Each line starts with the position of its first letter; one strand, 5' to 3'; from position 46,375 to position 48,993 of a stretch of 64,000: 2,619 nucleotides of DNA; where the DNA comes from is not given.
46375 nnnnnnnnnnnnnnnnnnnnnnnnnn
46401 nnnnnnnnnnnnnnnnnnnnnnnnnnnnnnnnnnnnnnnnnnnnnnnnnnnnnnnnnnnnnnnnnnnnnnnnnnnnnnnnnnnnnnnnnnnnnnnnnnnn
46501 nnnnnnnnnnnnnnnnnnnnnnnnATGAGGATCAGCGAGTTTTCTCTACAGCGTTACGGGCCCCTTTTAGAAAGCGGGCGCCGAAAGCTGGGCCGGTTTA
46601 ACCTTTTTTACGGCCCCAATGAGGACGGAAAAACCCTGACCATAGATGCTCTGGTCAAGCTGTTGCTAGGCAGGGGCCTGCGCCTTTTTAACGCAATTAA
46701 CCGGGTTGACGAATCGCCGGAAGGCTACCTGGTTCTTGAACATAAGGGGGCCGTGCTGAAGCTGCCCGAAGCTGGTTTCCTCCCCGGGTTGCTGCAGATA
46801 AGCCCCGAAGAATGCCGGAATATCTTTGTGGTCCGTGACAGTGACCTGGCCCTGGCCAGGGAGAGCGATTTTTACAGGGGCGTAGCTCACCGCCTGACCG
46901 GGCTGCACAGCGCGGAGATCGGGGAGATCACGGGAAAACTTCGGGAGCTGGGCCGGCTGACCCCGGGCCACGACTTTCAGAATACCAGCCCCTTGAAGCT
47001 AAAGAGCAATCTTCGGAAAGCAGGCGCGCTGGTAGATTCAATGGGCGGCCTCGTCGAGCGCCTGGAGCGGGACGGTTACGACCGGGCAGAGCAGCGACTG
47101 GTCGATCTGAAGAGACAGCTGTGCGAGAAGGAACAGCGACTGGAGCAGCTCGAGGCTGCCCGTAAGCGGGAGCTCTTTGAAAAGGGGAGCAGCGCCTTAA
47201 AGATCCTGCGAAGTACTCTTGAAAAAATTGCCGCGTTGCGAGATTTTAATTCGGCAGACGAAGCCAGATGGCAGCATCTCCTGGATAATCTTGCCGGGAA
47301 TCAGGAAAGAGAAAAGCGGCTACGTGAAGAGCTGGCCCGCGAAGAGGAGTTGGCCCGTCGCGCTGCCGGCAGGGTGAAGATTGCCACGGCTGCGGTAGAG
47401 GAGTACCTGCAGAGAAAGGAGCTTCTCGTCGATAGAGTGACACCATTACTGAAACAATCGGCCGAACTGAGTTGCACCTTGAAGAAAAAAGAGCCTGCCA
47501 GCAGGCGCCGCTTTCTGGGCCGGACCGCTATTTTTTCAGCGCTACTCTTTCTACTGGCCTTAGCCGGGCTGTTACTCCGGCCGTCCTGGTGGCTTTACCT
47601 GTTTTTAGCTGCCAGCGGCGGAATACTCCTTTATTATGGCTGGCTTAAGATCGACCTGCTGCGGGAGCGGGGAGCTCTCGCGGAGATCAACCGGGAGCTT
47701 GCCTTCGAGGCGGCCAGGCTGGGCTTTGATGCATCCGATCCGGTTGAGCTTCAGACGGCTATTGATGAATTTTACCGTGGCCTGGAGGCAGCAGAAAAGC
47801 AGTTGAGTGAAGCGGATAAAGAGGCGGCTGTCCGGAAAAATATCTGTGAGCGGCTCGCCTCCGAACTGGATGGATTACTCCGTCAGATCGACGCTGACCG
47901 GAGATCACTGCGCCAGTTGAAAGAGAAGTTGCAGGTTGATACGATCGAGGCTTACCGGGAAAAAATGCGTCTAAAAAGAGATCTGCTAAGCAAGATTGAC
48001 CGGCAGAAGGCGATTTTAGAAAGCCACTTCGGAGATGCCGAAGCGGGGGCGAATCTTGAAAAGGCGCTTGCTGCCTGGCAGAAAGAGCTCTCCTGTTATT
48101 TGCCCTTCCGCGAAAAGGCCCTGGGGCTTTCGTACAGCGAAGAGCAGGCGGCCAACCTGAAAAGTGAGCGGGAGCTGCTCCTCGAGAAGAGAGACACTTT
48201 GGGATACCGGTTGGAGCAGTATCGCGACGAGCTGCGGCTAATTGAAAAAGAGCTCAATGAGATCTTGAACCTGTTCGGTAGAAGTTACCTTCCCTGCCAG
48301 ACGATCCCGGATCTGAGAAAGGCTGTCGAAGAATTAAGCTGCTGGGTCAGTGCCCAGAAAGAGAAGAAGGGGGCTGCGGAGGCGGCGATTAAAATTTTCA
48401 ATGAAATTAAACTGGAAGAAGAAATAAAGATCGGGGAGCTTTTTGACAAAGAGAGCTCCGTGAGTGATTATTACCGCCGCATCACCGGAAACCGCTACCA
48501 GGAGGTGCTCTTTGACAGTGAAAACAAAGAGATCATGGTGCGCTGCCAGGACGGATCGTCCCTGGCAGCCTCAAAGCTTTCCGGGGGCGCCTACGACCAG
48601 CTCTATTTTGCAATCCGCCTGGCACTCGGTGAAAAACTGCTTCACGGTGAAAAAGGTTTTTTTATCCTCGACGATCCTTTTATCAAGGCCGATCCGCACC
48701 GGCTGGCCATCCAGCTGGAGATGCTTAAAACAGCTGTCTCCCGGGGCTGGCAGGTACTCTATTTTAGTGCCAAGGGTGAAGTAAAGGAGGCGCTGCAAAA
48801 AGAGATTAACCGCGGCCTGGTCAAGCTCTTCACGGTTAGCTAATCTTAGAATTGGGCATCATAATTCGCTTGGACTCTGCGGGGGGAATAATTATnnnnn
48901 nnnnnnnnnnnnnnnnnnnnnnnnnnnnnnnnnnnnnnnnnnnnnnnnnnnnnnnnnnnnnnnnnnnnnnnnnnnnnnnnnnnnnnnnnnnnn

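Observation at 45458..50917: YhaO/YhaN-like SbcD/SbcC pair whose ATPase carries a TM hairpin in its coiled coil, plus M48 protease and MBL hydrolase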

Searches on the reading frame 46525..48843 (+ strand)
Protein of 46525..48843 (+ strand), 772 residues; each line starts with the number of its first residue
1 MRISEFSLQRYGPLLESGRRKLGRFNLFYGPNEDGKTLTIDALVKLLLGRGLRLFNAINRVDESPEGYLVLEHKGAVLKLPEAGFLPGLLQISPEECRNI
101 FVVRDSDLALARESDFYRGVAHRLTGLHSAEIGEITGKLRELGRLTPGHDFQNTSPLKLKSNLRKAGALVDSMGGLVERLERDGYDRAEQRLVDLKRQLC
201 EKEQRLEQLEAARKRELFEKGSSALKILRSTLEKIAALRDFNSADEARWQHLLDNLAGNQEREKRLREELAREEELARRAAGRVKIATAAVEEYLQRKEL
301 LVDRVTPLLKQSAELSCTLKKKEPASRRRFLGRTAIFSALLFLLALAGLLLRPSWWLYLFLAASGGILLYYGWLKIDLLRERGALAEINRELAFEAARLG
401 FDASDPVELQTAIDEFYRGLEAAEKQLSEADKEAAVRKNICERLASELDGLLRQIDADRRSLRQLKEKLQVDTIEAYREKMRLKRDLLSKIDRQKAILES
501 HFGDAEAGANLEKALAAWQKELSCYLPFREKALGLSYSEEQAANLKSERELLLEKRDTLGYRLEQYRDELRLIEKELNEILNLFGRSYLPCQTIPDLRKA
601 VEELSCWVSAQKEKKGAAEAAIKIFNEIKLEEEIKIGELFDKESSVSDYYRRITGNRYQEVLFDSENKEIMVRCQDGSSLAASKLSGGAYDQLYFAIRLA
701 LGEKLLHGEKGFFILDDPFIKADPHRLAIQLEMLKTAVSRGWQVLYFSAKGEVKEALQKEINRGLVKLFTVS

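Call 3: search_protein_families(library=pfam, proteins=[window:46525-48843:+], max_evalue=0.01)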
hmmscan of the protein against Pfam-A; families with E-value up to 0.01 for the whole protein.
window:46525-48843:+ (772 aa): 1 family
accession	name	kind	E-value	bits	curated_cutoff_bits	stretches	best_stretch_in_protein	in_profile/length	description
PF13514.12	AAA_27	-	3.3e-05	24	22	1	1-49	1-52/206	AAA domain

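Call 4: search_protein_families(library=ncbifam, proteins=[window:46525-48843:+], max_evalue=0.01)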
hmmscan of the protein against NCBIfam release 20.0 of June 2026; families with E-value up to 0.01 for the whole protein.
window:46525-48843:+ (772 aa): 1 family
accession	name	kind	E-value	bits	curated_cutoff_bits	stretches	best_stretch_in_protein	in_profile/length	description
NF041034.1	Rad50_Sulf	equivalog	4.2e-10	38.2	1000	1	418-755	520-849/872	DNA double-strand break repair ATPase Rad50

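Call 5: search_protein_families(library=padloc, proteins=[window:46525-48843:+], max_evalue=0.01)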
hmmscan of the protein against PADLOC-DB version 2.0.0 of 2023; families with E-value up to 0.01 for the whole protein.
window:46525-48843:+ (772 aa): 4 families
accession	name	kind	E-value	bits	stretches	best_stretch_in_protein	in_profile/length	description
PDLC04135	mad3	-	5.6e-05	20.8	1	484-750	137-323/374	mads_3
PDLC00298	PtuA1|PtuA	-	0.00081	16.6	0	625-691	189-254/423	AAA ATPase domain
PDLC03859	LmuB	-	0.0037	14.5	0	23-50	24-50/611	-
PDLC04214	HEC-02A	-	0.0066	13.8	0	3-43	2-42/338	-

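Call 7: find_homologous_proteins(query=window:46525-48843:+)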
Query window:46525-48843:+ (772 aa): 178 proteins with E <= 0.001 among 8000 candidates; the best 120 are listed.
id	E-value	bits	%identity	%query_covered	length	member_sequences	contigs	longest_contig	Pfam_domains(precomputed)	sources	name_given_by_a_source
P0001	0.0e+0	1660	100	100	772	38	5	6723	-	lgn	-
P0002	8.4e-274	929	61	100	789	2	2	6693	PF13514.13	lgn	-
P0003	4.6e-272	923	60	100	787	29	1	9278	PF13514.13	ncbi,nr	ncbi:MAG TPA: AAA family ATPase [Firmicutes bacterium]|nr:AAA family ATPase [Bacillota bacterium]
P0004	2.1e-269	914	59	100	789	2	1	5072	PF13514.13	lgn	-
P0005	1.8e-184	633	44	100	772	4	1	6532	-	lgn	-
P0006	4.2e-182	626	44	100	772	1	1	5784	-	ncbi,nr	ncbi:MAG TPA: AAA family ATPase [Firmicutes bacterium]|nr:AAA family ATPase [Bacillota bacterium]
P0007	6.9e-174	598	41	100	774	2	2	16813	-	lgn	-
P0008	8.8e-166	572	41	100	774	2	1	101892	PF13514.13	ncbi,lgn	-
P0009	2.5e-163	564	42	100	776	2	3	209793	PF13514.13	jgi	jgi:DNA repair protein SbcC/Rad50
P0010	7.2e-157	542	40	100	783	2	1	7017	PF13514.13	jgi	jgi:DNA repair protein SbcC/Rad50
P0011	1.3e-155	538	40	100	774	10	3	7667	-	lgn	-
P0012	2.5e-152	527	40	99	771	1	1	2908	-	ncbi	-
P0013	2.6e-152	527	38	100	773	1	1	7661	-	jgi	-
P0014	3.8e-152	527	39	100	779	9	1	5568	-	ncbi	-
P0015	2.6e-147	511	39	100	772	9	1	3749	-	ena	-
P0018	6.2e-146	506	42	98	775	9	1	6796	PF13514.13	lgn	-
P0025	2.6e-143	497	38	100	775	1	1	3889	PF13514.13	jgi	jgi:uncharacterized protein YhaN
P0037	6.8e-141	489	38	100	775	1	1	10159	PF13514.13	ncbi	-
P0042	2.8e-139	484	38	99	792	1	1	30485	PF13514.13,PF13175.13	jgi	jgi:peptidoglycan hydrolase CwlO-like protein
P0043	3.4e-139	484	37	99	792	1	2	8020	PF13514.13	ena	-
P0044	3.6e-139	484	38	100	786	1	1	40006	PF13514.13,PF13175.13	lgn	-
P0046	1.9e-138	481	39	100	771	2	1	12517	PF13514.13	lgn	-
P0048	4.2e-138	480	37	100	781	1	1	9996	PF13514.13,PF13175.13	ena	-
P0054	8.7e-138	479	36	100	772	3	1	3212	PF13514.13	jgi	-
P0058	2.2e-137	478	38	99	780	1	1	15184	PF13514.13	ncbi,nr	ncbi:MAG: AAA family ATPase [Actinomycetia bacterium]|nr:AAA family ATPase [Actinomycetes bacterium]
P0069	1.4e-135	472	38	99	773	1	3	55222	PF13514.13,PF13175.13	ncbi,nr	ncbi:MAG: AAA family ATPase [Proteobacteria bacterium]|nr:AAA family ATPase [Pseudomonadota bacteriu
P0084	4.5e-134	467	37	99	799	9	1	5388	PF13514.13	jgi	-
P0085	7.6e-134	466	37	99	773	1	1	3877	PF13514.13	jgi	-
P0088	1.1e-132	462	36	99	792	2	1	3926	PF13514.13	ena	-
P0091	3.1e-132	461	39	99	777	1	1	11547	PF13514.13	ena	-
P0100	4.1e-131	457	36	99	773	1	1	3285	PF13514.13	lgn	-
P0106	2.0e-130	455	37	100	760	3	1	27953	PF13514.13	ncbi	-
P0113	1.2e-127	446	36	100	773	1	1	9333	PF13514.13,PF02463.26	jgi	jgi:DNA repair protein SbcC/Rad50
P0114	1.8e-127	445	37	99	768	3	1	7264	PF13514.13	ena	-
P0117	9.3e-127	443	37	99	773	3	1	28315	PF13514.13,PF13175.13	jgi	jgi:exonuclease SbcC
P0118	2.5e-126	441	37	99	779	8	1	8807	PF13514.13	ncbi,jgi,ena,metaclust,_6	jgi:DNA repair exonuclease SbcCD ATPase subunit|metaclust:\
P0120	4.0e-126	441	36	100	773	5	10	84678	PF13514.13,PF13175.13,PF02463.26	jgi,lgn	-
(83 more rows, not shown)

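Call 16: find_encoding_contigs(protein=P0009, flank=8000, max_places=2)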
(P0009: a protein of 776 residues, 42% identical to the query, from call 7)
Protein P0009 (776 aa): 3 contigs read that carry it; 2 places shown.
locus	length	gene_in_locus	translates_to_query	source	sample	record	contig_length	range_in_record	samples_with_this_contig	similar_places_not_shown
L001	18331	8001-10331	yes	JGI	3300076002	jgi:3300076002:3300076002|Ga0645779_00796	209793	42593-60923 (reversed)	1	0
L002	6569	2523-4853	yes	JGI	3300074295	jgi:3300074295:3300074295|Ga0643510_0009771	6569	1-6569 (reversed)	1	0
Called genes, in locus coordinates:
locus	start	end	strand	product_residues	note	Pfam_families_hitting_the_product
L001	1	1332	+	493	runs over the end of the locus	PF01425:Amidase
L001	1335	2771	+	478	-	PF02934:GatB_N, PF02637:GatB_Yqey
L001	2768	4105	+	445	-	PF00709:Adenylsucc_synt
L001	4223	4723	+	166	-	-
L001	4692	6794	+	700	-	PF01055:Glyco_hydro_31_2nd (weak), PF02065:Melibiase, PF05691:Raffinose_syn (weak)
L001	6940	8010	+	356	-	PF00149:Metallophos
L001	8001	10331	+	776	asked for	PF13514:AAA_27 (weak)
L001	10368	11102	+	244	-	PF23023:Anti-Pycsar_Apyc1, PF00753:Lactamase_B, PF12706:Lactamase_B_2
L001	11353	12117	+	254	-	PF01613:Flavin_Reduct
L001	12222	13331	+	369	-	PF12390:Se-cys_synth_N, PF03841:SelA, PF01041:DegT_DnrJ_EryC1 (weak)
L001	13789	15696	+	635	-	PF00009:GTP_EFTU, PF03144:GTP_EFTU_D2, PF25461:Beta-barrel_SelB, PF09106:WHD_2nd_SelB, PF09107:WHD_3rd_SelB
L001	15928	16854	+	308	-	PF00586:AIRS, PF02769:AIRS_C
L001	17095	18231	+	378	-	PF13237:Fer4_10, PF13183:Fer4_8, PF13187:Fer4_9, PF13534:Fer4_17, PF02754:CCG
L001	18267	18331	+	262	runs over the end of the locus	PF01012:ETF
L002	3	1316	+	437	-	?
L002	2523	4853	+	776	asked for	PF13514:AAA_27 (weak)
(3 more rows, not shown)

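Call 18: find_related_loci(query=A1, collection=genome_contigs, flank=8000)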
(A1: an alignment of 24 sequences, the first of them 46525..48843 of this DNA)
Query A1 (772 aa) in genome_contigs; peptide patterns used: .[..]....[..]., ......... (x = any residue, [..] = any of these).
398 stretches matched a pattern; 292 encode a relative of the query (tblastn E <= 1e-3); the best 80 are kept; 80 distinct loci.
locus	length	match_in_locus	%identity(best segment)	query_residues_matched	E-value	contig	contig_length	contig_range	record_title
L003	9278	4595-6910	60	1-772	0e+0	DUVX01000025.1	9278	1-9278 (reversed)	MAG TPA_asm: Bacillota bacterium isolate AS08sgBPME_77 36900_AS08, whole genome shotgun sequence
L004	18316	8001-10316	43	1-772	0e+0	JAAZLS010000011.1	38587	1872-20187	MAG: Bacillota bacterium isolate AS23ysBPME_247 24833_AS23, whole genome shotgun sequence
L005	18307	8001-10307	42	1-767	3e-171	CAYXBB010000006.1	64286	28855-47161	MAG TPA_asm: uncultured Syntrophomonadaceae bacterium isolate binchicken_co39_253 genome assembly, contig: NODE_977_leng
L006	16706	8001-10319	42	1-772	2e-170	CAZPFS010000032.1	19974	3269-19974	MAG TPA_asm: uncultured Syntrophomonadaceae bacterium isolate binchicken_co39_517 genome assembly, contig: NODE_6606_len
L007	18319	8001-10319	40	1-772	1e-169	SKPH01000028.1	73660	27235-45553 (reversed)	MAG: Syntrophomonadaceae bacterium isolate CSSed162cmA_365R1 CSSed16-2cmA-155, whole genome shotgun sequence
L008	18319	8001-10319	41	1-771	8e-166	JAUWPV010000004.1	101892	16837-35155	MAG: Bacillota bacterium isolate CSMAG_2485 CSMAG_2485_k141_318946_length_101892_cov_27.7003, whole genome shotgun seque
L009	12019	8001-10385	39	1-772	2e-165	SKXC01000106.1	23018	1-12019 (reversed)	MAG: Syntrophomonadaceae bacterium isolate CSSed162cmB_227 CSSed16-2cmB-4354, whole genome shotgun sequence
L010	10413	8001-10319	38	1-772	7e-159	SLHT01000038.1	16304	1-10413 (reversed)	MAG: Syntrophomonadaceae bacterium isolate CSSed165cm_165 CSSed16-5cm-10105, whole genome shotgun sequence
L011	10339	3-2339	40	10-772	6e-159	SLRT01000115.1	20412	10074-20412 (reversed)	MAG: Syntrophomonadaceae bacterium isolate CSSed165cm_584 CSSed16-5cm-6229, whole genome shotgun sequence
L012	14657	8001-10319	39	1-772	3e-155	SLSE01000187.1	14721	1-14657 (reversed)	MAG: Syntrophomonadaceae bacterium isolate CSSed165cm_595 CSSed16-5cm-12499, whole genome shotgun sequence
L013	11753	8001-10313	40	3-772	1e-152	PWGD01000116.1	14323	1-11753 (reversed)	MAG: Syntrophomonadaceae bacterium isolate T1Sed10_2 T1-Sed10-C4204, whole genome shotgun sequence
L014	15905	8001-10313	39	3-772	4e-152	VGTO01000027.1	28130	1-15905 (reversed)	MAG: Bacillota bacterium isolate K_DeepCast_150m_m2_056 K_DeepCast_150m_m2_056_Ga0194126_10002788, whole genome shotgun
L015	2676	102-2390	38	1-766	5e-162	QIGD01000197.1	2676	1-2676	MAG: Methanobacteriota archaeon isolate SZUA-158 Ga0212224_1004358, whole genome shotgun sequence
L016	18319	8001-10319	40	1-771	7e-154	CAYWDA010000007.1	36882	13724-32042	MAG TPA_asm: uncultured Syntrophomonadaceae bacterium isolate SRP067234_co1_27 genome assembly, contig: k99_863235, whol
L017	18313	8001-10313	39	1-771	1e-151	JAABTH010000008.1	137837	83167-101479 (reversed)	MAG: Bacillota bacterium isolate S22.Bin020 Scaffold_6, whole genome shotgun sequence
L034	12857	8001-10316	36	1-772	1e-143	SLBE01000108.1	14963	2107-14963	MAG: Syntrophomonadaceae bacterium isolate CSSed162cmB_433 CSSed16-2cmB-11348, whole genome shotgun sequence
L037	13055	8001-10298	37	1-771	2e-142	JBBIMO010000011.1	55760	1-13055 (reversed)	MAG: Chloroflexota bacterium isolate BQS170218_bin_234 NODE_404_length_55760_cov_7.270855, whole genome shotgun sequence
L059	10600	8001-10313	36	1-771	1e-135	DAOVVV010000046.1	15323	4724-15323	MAG TPA_asm: Clostridia bacterium isolate CSMAG_1714 CSMAG_1714_k141_2243467_length_15323_cov_24.9680, whole genome shot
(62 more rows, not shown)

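Call 20: search_solved_structures(query=A1, max_evalue=0.01)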
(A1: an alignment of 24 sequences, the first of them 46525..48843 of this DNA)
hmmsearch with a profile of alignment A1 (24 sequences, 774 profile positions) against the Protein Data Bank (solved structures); distinct sequences matched with E-value up to 0.01: 13.
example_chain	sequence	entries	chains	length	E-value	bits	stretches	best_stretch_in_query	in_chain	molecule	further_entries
3qku_A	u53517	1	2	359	4.7e-11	45.2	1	643-760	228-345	DNA double-strand break repair rad50 ATPase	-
3qkt_A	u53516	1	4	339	7.9e-11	44.4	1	642-760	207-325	DNA double-strand break repair rad50 ATPase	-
1ii8_B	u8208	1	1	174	1.2e-10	43.8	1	601-760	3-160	Rad50 ABC-ATPase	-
3qkr_B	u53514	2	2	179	1.3e-10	43.7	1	600-760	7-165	DNA double-strand break repair rad50 ATPase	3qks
4nck_A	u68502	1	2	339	1.5e-10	43.5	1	642-760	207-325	DNA double-strand break repair Rad50 ATPase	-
1f2t_B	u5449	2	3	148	1.9e-10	43.1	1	643-760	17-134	RAD50 ABC-ATPASE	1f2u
4nch_A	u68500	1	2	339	3.1e-10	42.5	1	642-760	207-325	DNA double-strand break repair Rad50 ATPase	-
4nci_A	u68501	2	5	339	2.2e-09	39.7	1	642-760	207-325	DNA double-strand break repair Rad50 ATPase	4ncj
1us8_B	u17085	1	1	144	4e-09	38.8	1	643-760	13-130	DNA DOUBLE-STRAND BREAK REPAIR RAD50 ATPASE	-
3aux_A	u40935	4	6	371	3.2e-06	29.2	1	667-770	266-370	DNA double-strand break repair rad50 ATPase | DNA double-strand break repair Rad50 ATPase,DNA double-strand break repair Rad50 ATPase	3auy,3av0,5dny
5f3w_B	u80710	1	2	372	5.2e-06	28.5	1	667-770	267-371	DNA double-strand break repair Rad50 ATPase,DNA double-strand break repair Rad50 ATPase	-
6wg3_B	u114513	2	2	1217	0.0049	18.7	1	407-611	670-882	Structural maintenance of chromosomes protein 3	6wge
7w1m_B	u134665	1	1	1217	0.0049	18.7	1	407-611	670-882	Structural maintenance of chromosomes protein 3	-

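Call 32: predict_structure(alignment_id=A1)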
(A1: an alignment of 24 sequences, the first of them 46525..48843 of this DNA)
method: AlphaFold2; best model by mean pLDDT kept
length: 772 residues; sequences in the alignment: 24
mean_pLDDT: 79.7   pTM: 0.44
mean pLDDT of the five models: 79.7, 77.8, 77.0, 74.6, 73.1
residues with pLDDT >= 90: 25; 70-90: 634; 50-70: 100; < 50: 13
segments of 3 or more residues with pLDDT < 50: 109-116
pLDDT, mean of each block of 10 residues (from residue 1): 88 81 89 77 81 54 82 85 81 65 58 46 55 77 80 77 85 86 80 82 84 85 86 83 84 87 88 86 83 82 80 76 62 71 80 80 82 78 79 79 74 83 85 86 89 88 85 86 86 84 68 82 84 81 85 85 85 87 81 85 84 81 75 66 82 85 72 86 74 76 65 75 74 85 87 86 89 71
secondary structure, 60 per line:
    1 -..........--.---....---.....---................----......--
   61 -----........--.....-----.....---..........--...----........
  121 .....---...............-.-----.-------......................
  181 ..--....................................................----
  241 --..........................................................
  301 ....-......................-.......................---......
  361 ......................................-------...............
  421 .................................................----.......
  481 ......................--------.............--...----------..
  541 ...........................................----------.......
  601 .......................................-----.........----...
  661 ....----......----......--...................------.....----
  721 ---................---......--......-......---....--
elements in order (helices of 4 or more, strands of 3 or more residues): E2-11 E18-21 E25-29 H33-48 H53-58 E66-73 E76-80 H86-90 H94-101 H113-125 H129-143 H159-182 H185-236 H243-304 H306-327 H329-351 H355-398 H406-469 H474-502 H511-523 H539-583 H594-639 H645-653 E658-664 E669-674 E679-681 H687-705 E712-716 H724-739 E743-748 H751-756 H758-763 E767-770
